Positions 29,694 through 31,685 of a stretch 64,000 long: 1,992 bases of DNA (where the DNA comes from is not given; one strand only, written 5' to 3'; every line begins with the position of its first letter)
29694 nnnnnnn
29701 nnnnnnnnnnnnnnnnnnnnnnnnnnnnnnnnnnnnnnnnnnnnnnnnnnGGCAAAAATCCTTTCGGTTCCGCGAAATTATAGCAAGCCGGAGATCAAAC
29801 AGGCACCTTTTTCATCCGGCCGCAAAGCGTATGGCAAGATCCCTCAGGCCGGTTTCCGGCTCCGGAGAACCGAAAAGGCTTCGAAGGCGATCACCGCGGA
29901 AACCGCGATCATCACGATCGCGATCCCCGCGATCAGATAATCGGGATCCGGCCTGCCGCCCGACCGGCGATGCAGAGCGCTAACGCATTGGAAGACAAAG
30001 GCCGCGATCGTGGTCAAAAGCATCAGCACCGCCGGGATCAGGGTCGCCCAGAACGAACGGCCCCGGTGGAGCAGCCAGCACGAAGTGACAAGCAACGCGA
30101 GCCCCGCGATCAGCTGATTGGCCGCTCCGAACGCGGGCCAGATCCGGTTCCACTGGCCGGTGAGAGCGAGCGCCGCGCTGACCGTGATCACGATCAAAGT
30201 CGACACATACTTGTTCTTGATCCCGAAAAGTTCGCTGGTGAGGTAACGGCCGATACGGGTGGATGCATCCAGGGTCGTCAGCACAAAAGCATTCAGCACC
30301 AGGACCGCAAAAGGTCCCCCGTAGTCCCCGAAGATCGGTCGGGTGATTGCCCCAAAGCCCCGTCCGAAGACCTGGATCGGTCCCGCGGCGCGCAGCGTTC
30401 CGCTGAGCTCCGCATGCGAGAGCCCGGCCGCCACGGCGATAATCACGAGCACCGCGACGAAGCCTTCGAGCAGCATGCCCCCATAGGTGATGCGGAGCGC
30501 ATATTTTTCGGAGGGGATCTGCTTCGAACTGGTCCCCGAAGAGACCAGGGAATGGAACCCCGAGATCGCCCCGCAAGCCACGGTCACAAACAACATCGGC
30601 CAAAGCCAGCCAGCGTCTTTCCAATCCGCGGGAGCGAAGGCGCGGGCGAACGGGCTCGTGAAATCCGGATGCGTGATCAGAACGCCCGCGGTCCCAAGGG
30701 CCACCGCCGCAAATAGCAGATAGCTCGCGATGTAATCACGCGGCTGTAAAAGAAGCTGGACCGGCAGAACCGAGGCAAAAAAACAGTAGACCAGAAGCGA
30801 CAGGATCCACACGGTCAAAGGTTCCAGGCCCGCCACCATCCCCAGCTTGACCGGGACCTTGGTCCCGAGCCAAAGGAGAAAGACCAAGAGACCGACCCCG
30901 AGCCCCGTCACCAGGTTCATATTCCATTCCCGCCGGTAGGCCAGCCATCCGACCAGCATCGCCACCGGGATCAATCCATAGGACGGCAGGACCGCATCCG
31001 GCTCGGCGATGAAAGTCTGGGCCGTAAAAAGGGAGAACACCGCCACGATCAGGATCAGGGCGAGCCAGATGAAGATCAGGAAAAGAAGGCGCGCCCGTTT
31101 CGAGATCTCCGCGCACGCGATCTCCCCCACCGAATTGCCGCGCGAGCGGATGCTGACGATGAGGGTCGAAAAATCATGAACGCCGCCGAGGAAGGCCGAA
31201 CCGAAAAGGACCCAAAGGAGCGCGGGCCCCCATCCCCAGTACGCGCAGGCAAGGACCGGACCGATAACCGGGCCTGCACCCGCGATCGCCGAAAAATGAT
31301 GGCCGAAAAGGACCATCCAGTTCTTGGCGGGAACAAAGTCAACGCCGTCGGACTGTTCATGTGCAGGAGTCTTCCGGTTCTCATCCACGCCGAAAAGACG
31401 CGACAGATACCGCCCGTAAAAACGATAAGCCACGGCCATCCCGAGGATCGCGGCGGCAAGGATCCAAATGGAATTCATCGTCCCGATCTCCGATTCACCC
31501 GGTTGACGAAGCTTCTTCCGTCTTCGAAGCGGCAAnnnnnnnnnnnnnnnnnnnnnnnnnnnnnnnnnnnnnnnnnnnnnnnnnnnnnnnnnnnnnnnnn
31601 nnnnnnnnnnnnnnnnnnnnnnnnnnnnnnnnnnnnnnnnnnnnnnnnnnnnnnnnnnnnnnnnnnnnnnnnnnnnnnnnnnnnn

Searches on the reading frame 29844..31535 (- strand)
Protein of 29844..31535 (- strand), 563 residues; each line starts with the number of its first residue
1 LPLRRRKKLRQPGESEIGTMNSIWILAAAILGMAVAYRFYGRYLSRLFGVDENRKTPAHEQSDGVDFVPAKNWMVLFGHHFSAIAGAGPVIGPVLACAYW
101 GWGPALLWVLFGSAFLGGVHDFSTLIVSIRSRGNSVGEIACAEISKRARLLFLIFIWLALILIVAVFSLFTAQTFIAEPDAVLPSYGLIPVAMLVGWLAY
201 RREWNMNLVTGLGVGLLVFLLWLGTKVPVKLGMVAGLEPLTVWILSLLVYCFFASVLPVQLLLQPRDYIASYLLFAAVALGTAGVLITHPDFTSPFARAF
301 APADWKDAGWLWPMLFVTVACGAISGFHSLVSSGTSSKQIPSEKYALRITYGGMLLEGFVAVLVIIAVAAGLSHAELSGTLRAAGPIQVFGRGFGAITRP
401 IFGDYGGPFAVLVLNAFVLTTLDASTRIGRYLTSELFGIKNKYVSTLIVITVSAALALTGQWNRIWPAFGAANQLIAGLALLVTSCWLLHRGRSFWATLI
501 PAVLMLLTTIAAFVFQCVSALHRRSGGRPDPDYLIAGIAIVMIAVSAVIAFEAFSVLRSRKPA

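Call 89: search_protein_families(library=pfam, proteins=[window:29844-31535:-], max_evalue=0.0001)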
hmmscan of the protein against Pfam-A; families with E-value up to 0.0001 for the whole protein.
window:29844-31535:- (563 aa): 1 family
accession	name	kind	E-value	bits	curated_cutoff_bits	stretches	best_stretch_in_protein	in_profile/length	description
PF02554.20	CstA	-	1.3e-142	476.8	27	2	21-369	1-352/560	Carbon starvation protein CstA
